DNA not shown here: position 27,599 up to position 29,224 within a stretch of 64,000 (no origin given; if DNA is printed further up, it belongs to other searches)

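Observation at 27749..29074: Secreted Cys-type sulfatase encoded inside the virion-structural (late) operon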

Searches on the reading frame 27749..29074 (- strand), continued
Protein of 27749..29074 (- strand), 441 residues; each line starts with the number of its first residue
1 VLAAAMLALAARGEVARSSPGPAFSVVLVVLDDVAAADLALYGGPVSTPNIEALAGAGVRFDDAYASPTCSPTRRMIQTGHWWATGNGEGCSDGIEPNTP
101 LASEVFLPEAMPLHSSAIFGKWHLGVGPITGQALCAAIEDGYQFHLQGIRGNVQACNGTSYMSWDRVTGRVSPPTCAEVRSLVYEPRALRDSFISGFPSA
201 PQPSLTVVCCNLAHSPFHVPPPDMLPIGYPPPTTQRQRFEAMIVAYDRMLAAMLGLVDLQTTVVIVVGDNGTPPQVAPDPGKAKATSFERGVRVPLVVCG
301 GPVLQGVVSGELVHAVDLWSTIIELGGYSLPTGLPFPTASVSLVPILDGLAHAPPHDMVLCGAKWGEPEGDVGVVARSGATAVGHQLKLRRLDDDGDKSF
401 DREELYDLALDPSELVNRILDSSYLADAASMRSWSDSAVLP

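Call 17: search_solved_structures(query=window:27749-29074:-, max_evalue=0.001, show_alignments=2)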
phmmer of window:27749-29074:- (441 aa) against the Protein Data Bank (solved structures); distinct sequences matched with E-value up to 0.001: 69 (the best 60 are shown).
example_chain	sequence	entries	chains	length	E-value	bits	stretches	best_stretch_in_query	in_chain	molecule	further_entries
6prm_A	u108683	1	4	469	9.4e-15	57.6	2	24-125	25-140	exo-4S-kappa carrageenan S1 sulfatase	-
9bau_A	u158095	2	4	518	1.9e-14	56.6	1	21-128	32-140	S1_15B sulfatase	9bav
7aj0_A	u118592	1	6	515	2.2e-14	56.4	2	21-126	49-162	Arylsulfatase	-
7oze_AAA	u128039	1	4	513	3.3e-14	55.8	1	10-132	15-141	Putative secreted sulfatase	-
9fo1_A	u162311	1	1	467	8.7e-14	54.4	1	20-130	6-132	k-carrageenan sulfatase S1_16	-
3ed4_A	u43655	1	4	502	1.1e-13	54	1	24-148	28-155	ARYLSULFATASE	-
9bas_B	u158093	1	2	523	1.2e-13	54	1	25-128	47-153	S1_15A sulfatase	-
1e1z_P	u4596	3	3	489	1.3e-13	53.8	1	25-129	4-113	Arylsulfatase A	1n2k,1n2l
1e3c_P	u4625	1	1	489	1.3e-13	53.8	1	25-129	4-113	Arylsulfatase A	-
1e2s_P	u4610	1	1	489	1.5e-13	53.6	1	25-129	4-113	Arylsulfatase A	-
6psm_A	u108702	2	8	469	1.6e-13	53.5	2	24-125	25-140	exo-4S-kappa carrageenan S1 sulfatase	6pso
1e33_P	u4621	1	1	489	1.9e-13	53.3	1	25-129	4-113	Arylsulfatase A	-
6pt4_B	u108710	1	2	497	2.4e-13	52.9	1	25-128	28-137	exo-2S-iota carrageenan S1 sulfatase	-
1auk_A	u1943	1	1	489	3e-13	52.6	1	25-129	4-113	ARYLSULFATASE A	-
9bb9_A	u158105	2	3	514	3.4e-13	52.4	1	20-81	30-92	S1_8A sulfatase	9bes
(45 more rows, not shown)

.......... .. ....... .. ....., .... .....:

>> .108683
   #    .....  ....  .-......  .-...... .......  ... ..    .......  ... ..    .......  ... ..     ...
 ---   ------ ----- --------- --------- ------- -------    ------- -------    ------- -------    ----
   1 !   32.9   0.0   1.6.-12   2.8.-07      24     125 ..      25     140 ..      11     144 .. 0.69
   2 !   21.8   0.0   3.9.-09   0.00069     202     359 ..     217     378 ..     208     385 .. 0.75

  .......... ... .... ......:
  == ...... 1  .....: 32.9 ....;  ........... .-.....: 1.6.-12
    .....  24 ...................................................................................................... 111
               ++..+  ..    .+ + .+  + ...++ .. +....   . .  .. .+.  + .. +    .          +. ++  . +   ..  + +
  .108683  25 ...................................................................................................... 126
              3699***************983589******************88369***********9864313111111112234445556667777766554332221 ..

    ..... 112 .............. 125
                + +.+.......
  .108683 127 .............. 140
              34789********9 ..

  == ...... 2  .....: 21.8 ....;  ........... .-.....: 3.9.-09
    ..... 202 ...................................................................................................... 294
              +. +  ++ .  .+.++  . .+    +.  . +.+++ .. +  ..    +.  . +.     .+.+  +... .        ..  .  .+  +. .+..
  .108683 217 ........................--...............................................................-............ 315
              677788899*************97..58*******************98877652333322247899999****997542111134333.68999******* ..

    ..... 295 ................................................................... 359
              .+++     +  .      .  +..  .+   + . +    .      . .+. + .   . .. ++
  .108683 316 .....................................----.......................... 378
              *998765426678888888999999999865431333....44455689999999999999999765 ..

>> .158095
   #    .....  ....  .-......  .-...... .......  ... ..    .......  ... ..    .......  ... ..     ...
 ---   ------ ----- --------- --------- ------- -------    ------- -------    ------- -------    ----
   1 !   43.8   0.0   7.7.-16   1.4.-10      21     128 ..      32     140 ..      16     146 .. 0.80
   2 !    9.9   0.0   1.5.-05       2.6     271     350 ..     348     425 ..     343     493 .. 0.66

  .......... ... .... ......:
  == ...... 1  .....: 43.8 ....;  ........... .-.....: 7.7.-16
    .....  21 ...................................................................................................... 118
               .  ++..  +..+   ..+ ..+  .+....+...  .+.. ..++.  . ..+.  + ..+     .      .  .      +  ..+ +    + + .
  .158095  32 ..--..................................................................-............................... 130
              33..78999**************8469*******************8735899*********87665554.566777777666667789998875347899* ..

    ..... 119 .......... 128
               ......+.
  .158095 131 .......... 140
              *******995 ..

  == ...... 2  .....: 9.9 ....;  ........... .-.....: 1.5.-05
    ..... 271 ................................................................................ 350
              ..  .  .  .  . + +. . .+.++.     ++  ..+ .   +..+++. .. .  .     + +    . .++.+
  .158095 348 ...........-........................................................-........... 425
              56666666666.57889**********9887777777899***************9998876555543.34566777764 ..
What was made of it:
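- On S1 formylglycine-dependent sulfatase: They align to the equivalent motifs of PsS1_19B in the phmmer alignment (call 17). Sequence hits to S1_19, S1_15, S1_16 and S1_8 structures are all similarly weak (E about 1e-13 to 1e-15; call 17).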

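Call 18: find_encoding_contigs(protein=P0092, flank=10000, max_places=2)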
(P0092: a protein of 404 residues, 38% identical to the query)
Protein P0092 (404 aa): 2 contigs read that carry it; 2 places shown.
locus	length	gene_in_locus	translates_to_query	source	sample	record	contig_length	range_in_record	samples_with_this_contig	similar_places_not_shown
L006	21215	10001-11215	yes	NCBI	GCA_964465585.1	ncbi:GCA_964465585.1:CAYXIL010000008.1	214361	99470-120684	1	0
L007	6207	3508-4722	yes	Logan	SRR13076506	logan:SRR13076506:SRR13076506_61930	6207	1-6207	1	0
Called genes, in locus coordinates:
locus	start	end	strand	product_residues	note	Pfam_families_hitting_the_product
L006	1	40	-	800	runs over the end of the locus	PF00662:Proton_antipo_N, PF00361:Proton_antipo_M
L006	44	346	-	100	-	PF00420:Oxidored_q2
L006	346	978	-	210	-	PF00499:Oxidored_q3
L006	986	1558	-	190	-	PF13187:Fer4_9 (weak), PF00037:Fer4 (weak), PF12797:Fer4_2 (faint), PF13237:Fer4_10 (weak), PF14697:Fer4_21, PF12838:Fer4_7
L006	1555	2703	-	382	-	PF00146:NADHdh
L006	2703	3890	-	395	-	PF00346:Complex1_49kDa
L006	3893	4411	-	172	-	PF00329:Complex1_30kDa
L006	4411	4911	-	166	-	PF01058:Oxidored_q6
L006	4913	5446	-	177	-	PF00507:Oxidored_q4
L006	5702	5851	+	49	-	-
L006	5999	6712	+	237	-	-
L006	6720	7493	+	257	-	PF00005:ABC_tran, PF13304:AAA_21 (faint)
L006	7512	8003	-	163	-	PF03061:4HBT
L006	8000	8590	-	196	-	PF12146:Hydrolase_4, PF20408:Abhydrolase_11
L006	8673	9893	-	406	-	-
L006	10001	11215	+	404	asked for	PF00884:Sulfatase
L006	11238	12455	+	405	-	PF00884:Sulfatase, PF01663:Phosphodiest (faint), PF16347:SGSH_C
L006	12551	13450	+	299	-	PF00085:Thioredoxin, PF13098:Thioredoxin_2, PF13428:TPR_14 (faint), PF13432:TPR_16 (weak), PF14559:TPR_19, PF14561:TPR_20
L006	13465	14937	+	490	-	-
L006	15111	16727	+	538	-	PF24251:DUF7453 (weak)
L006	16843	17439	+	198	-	PF13640:2OG-FeII_Oxy_3 (weak)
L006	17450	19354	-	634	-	PF00005:ABC_tran, PF02463:SMC_N (faint), PF13476:AAA_23 (faint), PF13555:AAA_29 (faint), PF02492:cobW (faint), PF12848:ABC_tran_Xtn (weak), PF00005:ABC_tran, PF16326:ABC_tran_CTD, +2 more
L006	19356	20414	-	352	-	PF00849:PseudoU_synth_2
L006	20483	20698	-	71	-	PF01165:Ribosomal_S21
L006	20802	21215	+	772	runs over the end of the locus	PF23139:OB_YrrC, PF14490:HHH_RecD2, PF13086:AAA_11 (faint), PF13245:AAA_19, PF13604:AAA_30, PF01443:Viral_helicase1 (faint), PF18335:SH3_13, PF13538:UvrD_C_2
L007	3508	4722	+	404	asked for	PF00884:Sulfatase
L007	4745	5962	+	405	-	PF00884:Sulfatase, PF01663:Phosphodiest (faint), PF16347:SGSH_C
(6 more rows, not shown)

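Call 19: find_encoding_contigs(protein=P0011, flank=10000, max_places=2)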
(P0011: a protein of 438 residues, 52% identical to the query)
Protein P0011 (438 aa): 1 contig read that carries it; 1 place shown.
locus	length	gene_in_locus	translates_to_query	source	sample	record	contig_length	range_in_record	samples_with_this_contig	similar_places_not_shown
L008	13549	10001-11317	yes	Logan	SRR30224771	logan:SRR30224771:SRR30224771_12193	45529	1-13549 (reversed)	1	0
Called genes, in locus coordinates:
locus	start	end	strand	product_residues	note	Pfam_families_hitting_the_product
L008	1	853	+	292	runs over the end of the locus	PF12705:PDDEXK_1 (weak), PF12684:DUF3799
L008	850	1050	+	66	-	-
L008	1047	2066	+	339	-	PF03837:RecT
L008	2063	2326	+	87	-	-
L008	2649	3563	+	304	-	PF07120:DUF1376 (weak)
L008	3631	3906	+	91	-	-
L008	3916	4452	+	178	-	-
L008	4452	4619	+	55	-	-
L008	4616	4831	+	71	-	-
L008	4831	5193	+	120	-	-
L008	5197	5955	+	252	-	-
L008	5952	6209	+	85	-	-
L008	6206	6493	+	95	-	-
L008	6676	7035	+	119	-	PF13392:HNH_3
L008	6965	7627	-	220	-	-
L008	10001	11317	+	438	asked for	PF00884:Sulfatase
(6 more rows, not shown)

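Call 27: find_related_loci(query=A1, collection=viral_contigs, flank=10000)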
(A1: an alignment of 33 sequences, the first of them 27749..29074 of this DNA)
Query A1 (441 aa) in viral_contigs; peptide patterns used: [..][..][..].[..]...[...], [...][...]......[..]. (x = any residue, [..] = any of these).
32 stretches matched a pattern; 26 encode a relative of the query (tblastn E <= 1e-3); 26 distinct loci.
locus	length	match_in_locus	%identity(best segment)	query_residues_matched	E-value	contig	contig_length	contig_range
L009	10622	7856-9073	52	25-441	4e-130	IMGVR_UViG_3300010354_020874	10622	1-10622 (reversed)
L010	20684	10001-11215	39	26-441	3e-67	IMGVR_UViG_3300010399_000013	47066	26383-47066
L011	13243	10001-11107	33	26-414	9e-47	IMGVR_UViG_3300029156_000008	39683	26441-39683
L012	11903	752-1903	35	16-414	8e-47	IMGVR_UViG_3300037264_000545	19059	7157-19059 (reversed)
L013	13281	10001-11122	35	37-415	6e-44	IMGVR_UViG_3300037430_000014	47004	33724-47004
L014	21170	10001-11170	35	27-415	7e-40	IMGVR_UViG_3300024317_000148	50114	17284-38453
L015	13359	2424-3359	33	1-325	2e-37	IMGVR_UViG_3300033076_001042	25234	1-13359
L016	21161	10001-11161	31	5-420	2e-35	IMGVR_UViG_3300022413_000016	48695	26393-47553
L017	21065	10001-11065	32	48-414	1e-31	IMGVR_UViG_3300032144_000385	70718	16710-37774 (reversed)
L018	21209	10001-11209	31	16-433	1e-31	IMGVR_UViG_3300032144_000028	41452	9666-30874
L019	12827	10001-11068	31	25-414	2e-31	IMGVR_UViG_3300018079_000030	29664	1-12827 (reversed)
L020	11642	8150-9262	29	25-421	2e-29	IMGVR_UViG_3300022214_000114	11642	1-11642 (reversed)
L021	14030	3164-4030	26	25-342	4e-18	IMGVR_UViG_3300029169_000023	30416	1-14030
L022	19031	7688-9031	26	25-433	6e-18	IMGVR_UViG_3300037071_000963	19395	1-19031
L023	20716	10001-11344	26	25-433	7e-18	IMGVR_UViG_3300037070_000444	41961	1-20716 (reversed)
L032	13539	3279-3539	31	19-80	5e-6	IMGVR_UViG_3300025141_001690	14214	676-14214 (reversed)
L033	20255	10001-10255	32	21-80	1e-5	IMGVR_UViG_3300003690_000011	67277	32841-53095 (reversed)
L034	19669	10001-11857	28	14-384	2e-5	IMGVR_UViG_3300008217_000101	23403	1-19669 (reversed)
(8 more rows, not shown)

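Call 42: find_related_loci(query=A1, collection=genome_contigs, flank=10000)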
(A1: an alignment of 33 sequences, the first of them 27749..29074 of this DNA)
Query A1 (441 aa) in genome_contigs; peptide patterns used: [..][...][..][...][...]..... (x = any residue, [..] = any of these).
211 stretches matched a pattern; 183 encode a relative of the query (tblastn E <= 1e-3); the best 80 are kept; 80 distinct loci.
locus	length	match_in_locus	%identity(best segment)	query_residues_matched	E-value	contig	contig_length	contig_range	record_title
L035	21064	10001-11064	42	49-437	5e-65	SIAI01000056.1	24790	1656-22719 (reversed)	MAG: Planctomycetota bacterium isolate Baikal-deep-G170 BACOMB-C9399, whole genome shotgun sequence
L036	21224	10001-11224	35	1-415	2e-44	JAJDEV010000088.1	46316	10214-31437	MAG: Planctomycetota bacterium isolate OFTM281 OFTM281_87, whole genome shotgun sequence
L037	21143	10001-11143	35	25-428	1e-42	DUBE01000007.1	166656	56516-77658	MAG TPA_asm: Planctomycetota bacterium isolate UWMA-0294 NODE_121_length_166656_cov_0.262349, whole genome shotgun seque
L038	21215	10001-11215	34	2-428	3e-42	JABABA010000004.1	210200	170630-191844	MAG: Planctomycetota bacterium isolate bin32s NODE_4_length_210200_cov_8.415813, whole genome shotgun sequence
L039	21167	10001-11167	36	14-424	6e-42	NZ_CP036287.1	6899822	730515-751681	Engelhardtia mirabilis strain Pla133 chromosome, complete genome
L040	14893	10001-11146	35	25-424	2e-41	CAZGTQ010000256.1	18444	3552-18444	MAG TPA_asm: uncultured Planctomycetaceae bacterium isolate binchicken_co31_237 genome assembly, contig: k141_4514293, w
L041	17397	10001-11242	32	14-420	2e-43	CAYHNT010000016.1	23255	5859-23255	MAG TPA_asm: uncultured archaeon isolate ERP119705_co13_431 genome assembly, contig: NODE_2720_length_23255_cov_6.701250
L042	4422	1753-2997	29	25-436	2e-40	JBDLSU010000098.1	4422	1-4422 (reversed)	MAG: Pseudomonadota bacterium isolate king_2019_sw_WHONDRS-S19S_0016_B_bin.9 scaffold_192879, whole genome shotgun seque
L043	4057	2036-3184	33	25-414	6e-40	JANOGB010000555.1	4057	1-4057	MAG: Planctomycetota bacterium isolate SOY_64_metabat_319 SOY_64_k141_1048384, whole genome shotgun sequence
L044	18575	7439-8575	34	18-417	5e-40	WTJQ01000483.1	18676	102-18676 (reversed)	MAG: Planctomycetota bacterium isolate PL36330bin_18 NODE_1032_length_18676_cov_7.598357, whole genome shotgun sequence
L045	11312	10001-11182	34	25-440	5e-40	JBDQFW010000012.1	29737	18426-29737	MAG: Planctomycetota bacterium isolate SFB_27D_18Oct17_20_17 NODE_12_length_29737_cov_4.668914, whole genome shotgun seq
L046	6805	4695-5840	33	19-420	1e-39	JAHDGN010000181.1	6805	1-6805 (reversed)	MAG: Akkermansiaceae bacterium isolate MAG-47 RZ_30439, whole genome shotgun sequence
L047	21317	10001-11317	33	10-431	1e-39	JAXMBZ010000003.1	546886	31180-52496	MAG: Planctomycetota bacterium isolate STL-PLA49 C2.167.fa-3, whole genome shotgun sequence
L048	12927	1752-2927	32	21-414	2e-39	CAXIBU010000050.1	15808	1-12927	MAG TPA_asm: uncultured Verrucomicrobiales bacterium isolate ERR7163070_binner13_23 genome assembly, contig: ERZ8868561.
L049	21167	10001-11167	31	25-417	4e-39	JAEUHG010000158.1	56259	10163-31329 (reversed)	MAG: Verrucomicrobiales bacterium isolate new MAG-11 k141_513188, whole genome shotgun sequence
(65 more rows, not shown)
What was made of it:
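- The nearest cellular relatives are in polysaccharide-degrading Planctomycetota and Verrucomicrobiota (call 42).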

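Call 81: predict_structure(alignment_id=A1)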
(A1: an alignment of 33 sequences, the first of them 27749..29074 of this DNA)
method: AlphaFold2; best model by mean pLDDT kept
length: 441 residues; sequences in the alignment: 33
mean_pLDDT: 93.8   pTM: 0.92
mean pLDDT of the five models: 93.8, 92.3, 91.5, 91.4, 91.4
residues with pLDDT >= 90: 389; 70-90: 32; 50-70: 15; < 50: 5
segments of 3 or more residues with pLDDT < 50: 15-18
pLDDT, mean of each block of 10 residues (from residue 1): 69 52 92 98 97 98 97 96 85 85 96 97 90 93 96 92 96 94 97 94 96 93 97 98 98 96 98 97 97 98 97 99 97 95 98 97 95 96 95 95 98 97 98 92 63
secondary structure, 60 per line:
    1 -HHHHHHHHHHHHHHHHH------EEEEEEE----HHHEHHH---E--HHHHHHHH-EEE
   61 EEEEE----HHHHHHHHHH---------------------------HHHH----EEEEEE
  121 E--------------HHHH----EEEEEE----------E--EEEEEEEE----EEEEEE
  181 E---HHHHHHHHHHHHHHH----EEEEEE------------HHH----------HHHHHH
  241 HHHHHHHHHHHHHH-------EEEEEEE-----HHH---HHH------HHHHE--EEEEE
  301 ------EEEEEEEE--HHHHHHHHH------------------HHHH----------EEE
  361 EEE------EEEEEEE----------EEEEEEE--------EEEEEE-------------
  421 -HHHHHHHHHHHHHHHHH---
elements in order: H2-18 E25-31 H49-56 E58-65 H70-79 H107-110 E115-121 H136-139 E144-149 E163-170 E175-181 H185-199 E204-209 H235-254 E262-268 H289-292 E296-300 E307-314 H317-325 H344-347 E358-363 E370-376 E387-393 E402-407 H422-438
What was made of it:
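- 29003..29074 (-): N-terminal leader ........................: signal-peptide-like, with no basic n-region. AF2 models residues 2-18 as a separate helix with pLDDT 50-70 (call 81).
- On S1 formylglycine-dependent sulfatase: AF2 pLDDT 93.8 (call 81).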
